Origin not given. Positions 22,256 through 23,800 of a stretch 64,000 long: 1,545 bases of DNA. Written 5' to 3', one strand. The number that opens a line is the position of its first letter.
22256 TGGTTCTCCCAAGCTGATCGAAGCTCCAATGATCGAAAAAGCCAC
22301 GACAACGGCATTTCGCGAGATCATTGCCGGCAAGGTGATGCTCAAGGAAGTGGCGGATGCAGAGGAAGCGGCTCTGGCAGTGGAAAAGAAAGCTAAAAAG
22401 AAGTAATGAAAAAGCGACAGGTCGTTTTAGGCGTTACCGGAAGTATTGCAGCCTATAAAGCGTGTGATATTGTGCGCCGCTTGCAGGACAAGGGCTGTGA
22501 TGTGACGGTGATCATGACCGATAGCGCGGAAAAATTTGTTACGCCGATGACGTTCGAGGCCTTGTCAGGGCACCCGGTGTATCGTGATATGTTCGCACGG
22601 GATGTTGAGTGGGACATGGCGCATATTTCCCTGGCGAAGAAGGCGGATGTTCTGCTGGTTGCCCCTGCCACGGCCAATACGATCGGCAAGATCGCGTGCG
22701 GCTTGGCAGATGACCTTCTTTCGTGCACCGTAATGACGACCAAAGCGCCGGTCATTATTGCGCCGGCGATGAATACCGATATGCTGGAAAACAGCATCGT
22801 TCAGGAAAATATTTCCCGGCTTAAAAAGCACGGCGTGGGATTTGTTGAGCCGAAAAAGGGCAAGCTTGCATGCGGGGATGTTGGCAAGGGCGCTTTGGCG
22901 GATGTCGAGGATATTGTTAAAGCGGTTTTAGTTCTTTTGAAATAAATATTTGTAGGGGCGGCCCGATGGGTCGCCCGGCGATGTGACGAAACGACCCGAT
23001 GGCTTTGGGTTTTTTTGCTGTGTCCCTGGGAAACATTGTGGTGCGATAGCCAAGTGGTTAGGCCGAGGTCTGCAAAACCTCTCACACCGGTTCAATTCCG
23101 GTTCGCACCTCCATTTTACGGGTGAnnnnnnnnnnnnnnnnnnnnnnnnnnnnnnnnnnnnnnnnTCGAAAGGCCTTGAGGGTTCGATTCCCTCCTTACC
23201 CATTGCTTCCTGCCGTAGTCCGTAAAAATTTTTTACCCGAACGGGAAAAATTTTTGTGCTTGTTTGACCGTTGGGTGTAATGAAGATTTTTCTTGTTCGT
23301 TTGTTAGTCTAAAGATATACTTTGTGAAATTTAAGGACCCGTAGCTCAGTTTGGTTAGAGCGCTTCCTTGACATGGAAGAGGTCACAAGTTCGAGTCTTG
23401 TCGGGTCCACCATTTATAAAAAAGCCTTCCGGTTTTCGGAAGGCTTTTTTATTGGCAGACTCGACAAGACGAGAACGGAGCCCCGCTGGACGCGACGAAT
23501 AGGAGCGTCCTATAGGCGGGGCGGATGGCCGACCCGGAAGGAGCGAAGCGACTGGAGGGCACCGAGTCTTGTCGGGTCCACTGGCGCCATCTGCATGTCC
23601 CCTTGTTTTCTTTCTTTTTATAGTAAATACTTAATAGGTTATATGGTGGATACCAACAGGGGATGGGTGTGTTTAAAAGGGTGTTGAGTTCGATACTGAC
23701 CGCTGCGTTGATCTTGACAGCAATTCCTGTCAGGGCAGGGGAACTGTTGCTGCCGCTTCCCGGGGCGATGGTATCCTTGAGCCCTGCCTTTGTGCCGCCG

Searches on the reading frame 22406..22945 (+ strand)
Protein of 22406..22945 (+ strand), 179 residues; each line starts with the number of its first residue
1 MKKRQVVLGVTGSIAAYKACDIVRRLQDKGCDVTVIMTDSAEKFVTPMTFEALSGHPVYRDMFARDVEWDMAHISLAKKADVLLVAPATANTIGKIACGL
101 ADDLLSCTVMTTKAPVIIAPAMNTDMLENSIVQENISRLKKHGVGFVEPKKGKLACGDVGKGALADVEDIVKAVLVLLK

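Call 90: search_protein_families(library=pfam, proteins=[window:22406-22945:+], max_evalue=0.00001)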
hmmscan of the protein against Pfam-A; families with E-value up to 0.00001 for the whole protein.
window:22406-22945:+ (179 aa): 1 family
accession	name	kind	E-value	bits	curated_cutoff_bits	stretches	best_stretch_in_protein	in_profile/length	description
PF02441.25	Flavoprotein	-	3.1e-38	131.3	22.7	1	5-175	2-159/162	Flavoprotein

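Call 93: find_homologous_proteins(query=window:22406-22945:+, max_evalue=1e-40)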
Query window:22406-22945:+ (179 aa): 4814 proteins with E <= 1e-40 among 8000 candidates; the best 120 are listed.
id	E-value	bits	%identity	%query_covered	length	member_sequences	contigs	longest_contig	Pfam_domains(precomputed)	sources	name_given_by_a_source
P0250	1.1e-110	385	100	100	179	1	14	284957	PF02441.25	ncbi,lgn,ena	-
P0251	4.0e-96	337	87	100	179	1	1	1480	PF02441.25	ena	-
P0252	2.3e-93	328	85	100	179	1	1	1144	PF02441.25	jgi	jgi:phosphopantothenoylcysteine decarboxylase/phosphopantothenate--cysteine ligase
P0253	2.2e-91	322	84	99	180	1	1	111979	PF02441.25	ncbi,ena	ncbi:MAG: flavoprotein [Candidatus Omnitrophota bacterium]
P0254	6.0e-90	317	84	100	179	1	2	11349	PF02441.25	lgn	-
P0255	7.8e-89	314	80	100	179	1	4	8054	PF02441.25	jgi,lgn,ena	jgi:phosphopantothenoylcysteine decarboxylase/phosphopantothenate--cysteine ligase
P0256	1.1e-88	313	80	100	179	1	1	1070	PF02441.25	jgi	jgi:phosphopantothenoylcysteine decarboxylase/phosphopantothenate--cysteine ligase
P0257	3.2e-88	312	82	100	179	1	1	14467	PF02441.25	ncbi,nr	ncbi:MAG: hypothetical protein HQL20_10370 [Candidatus Omnitrophica bacterium]|nr:hypothetical prote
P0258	9.0e-88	310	78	100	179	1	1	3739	PF02441.25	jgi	jgi:phosphopantothenoylcysteine decarboxylase/phosphopantothenate--cysteine ligase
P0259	1.0e-87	310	80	100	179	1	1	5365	PF02441.25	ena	-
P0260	1.3e-87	310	78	100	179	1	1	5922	PF02441.25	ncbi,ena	-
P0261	2.5e-87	309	78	100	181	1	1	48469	PF02441.25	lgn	-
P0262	7.2e-87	307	78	99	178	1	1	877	PF02441.25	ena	-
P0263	7.2e-87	307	81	100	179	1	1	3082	PF02441.25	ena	-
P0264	2.1e-86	306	78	100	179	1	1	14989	PF02441.25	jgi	jgi:phosphopantothenoylcysteine decarboxylase/phosphopantothenate--cysteine ligase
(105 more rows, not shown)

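Call 94: find_encoding_contigs(protein=P0253, flank=2500, max_places=1)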
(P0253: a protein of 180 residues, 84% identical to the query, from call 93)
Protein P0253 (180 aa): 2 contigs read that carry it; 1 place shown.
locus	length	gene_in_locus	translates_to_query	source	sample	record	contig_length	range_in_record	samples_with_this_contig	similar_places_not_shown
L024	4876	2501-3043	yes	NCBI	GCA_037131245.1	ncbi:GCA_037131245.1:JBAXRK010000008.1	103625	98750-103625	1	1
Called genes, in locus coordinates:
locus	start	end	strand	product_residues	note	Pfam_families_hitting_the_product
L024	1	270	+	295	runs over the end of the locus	PF02195:ParB_N, PF17762:HTH_ParB, PF23552:ParB_C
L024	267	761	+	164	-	PF00334:NDK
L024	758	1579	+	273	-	PF03755:YicC-like_N, PF08340:YicC-like_C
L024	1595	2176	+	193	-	PF00625:Guanylate_kin, PF13238:AAA_18 (faint)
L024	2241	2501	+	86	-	PF01192:RNA_pol_Rpb6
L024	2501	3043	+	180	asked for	PF02441:Flavoprotein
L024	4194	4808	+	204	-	-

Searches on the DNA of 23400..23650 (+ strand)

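Call 11: search_rna_families(source=window, start=23400, end=23650, threshold=evalue, max_evalue=5, show_alignments=3)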
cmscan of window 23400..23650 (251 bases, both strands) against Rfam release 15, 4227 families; matches with E-value up to 5: 16.
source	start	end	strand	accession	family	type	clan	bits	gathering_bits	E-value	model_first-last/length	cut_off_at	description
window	23416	23516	-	RF01859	Phe_leader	Cis-reg; leader;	-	26.8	55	0.012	1-125/125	no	Phenylalanine leader peptide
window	23400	23453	+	RF00506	Thr_leader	Cis-reg; leader;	-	25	55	0.0082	61-118/118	5'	Threonine operon leader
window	23415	23465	-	RF00506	Thr_leader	Cis-reg; leader;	-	23.9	55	0.014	1-118/118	no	Threonine operon leader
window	23400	23459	+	RF00557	L10_leader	Cis-reg; leader;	-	21.2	44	0.14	77-138/138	5'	Ribosomal protein L10 leader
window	23414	23452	-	RF00900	mir-255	Gene; miRNA;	-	20.2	50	0.26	1-59/59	no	mir-255 microRNA precursor family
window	23418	23457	+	RF02075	STnc230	Gene; sRNA;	-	20.1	50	1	45-83/83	no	Enterobacterial sRNA STnc230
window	23414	23448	+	RF02064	STnc370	Gene; sRNA;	-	19.5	54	3.5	33-64/71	no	Enterobacterial sRNA STnc370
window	23400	23452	+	RF01859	Phe_leader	Cis-reg; leader;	-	19.3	55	0.53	74-125/125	5'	Phenylalanine leader peptide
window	23418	23453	-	RF02083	OrzO-P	Gene; antitoxin;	-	19.1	60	0.72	43-76/76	no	OrzO-P RNA antitoxin family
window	23414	23449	-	RF02075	STnc230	Gene; sRNA;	-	18.6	50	2.1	46-80/83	no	Enterobacterial sRNA STnc230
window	23400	23453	+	RF00378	Qrr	Gene; sRNA;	-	17.5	50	0.65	53-108/108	5'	Qrr RNA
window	23404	23461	-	RF01991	SECIS_5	Cis-reg;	-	17.5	50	0.94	1-66/66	no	Selenocysteine insertion sequence 5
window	23400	23453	+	RF00515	PyrR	Cis-reg;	-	16.8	54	4.6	59-115/115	5'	PyrR binding site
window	23512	23605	+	RF00762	mir-412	Gene; miRNA;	-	15.1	78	4.9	1-87/87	no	mir-412 microRNA precursor family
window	23418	23508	-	RF02552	RcsR1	Gene; sRNA;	-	14.3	60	1.5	1-96/96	no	RcsR1 sRNA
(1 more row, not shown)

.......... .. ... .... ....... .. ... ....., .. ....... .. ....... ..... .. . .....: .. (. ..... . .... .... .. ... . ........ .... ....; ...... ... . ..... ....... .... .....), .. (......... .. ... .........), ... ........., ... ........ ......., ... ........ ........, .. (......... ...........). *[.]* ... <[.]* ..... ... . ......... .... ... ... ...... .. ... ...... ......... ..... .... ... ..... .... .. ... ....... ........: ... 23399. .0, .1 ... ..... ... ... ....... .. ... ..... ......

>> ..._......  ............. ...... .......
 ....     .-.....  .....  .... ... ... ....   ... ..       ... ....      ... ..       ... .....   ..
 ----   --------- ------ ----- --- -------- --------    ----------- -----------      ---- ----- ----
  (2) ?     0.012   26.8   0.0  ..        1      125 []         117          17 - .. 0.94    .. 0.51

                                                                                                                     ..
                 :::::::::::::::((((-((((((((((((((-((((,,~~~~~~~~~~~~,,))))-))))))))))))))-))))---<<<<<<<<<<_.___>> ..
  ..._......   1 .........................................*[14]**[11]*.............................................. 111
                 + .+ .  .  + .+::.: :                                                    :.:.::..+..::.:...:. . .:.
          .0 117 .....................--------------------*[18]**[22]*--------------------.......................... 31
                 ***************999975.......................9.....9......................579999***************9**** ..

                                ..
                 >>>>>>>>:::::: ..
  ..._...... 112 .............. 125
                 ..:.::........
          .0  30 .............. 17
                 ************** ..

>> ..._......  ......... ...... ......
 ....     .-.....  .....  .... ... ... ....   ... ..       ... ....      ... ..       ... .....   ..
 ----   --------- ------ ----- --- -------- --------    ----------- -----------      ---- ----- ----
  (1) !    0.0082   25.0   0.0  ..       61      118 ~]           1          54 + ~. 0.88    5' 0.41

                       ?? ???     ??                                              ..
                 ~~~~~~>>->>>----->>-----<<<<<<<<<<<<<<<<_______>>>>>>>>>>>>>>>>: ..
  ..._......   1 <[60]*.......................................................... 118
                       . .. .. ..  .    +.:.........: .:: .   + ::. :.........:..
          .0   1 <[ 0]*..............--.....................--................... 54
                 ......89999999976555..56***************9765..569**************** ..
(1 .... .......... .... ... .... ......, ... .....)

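Call 76: build_rna_model(alignment_id=A4)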
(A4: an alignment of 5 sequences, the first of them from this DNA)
Model R1 built from alignment A4 (5 sequences, 92 columns); structure: RNAalifold consensus.
model positions 87; base pairs 26; branch points 1; effective number of sequences 0.81; information 0.654 bits per position. Calibrated on 0.2 Mb of random sequence (short: E-values are rough).
structure used (alignment columns):
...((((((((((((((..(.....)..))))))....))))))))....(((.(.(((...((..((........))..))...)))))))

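Call 77: search_with_rna_model(model_id=R1, sources=[window, L004, L007, L009, L010, L011, L013, L014, L015, L016, L017, L018, L021], max_evalue=10)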
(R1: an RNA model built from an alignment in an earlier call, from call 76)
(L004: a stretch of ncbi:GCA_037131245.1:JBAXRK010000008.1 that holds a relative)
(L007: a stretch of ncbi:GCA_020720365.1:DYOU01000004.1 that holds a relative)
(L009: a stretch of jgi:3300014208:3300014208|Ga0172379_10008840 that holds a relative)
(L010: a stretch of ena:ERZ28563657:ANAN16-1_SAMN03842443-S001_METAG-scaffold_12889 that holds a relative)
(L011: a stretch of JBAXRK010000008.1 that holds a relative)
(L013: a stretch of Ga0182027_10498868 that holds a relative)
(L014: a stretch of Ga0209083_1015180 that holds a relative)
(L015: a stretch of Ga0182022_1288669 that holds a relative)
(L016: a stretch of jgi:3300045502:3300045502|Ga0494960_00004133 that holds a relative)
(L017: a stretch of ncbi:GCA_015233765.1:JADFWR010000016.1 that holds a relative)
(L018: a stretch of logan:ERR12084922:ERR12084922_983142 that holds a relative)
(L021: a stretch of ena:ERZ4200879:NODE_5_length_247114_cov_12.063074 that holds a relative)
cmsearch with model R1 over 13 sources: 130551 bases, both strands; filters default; matches with E-value up to 10: 7.
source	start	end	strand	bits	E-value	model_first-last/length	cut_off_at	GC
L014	2862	2948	-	115.8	3.4e-23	1-87/87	no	0.67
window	23477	23563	+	110.3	5.3e-22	1-87/87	no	0.7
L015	1878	1964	-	108.5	1.3e-21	1-87/87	no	0.69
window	40554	40645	+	102.5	2.8e-20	1-87/87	no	0.73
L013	654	732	-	97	4.4e-19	1-87/87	no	0.67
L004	7851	7931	+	13.1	1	1-87/87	no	0.56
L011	1295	1375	-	13.1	1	1-87/87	no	0.56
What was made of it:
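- On Val/Gln-type tRNA-flanking structured element: There is no hit on 7300-7700 even at E<=10 (call 77).
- Closest known: The Val/Gln-type tRNA-flanking structured element of the same window. Different: The core is unrelated (the covariance model gives no hit, call 77).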
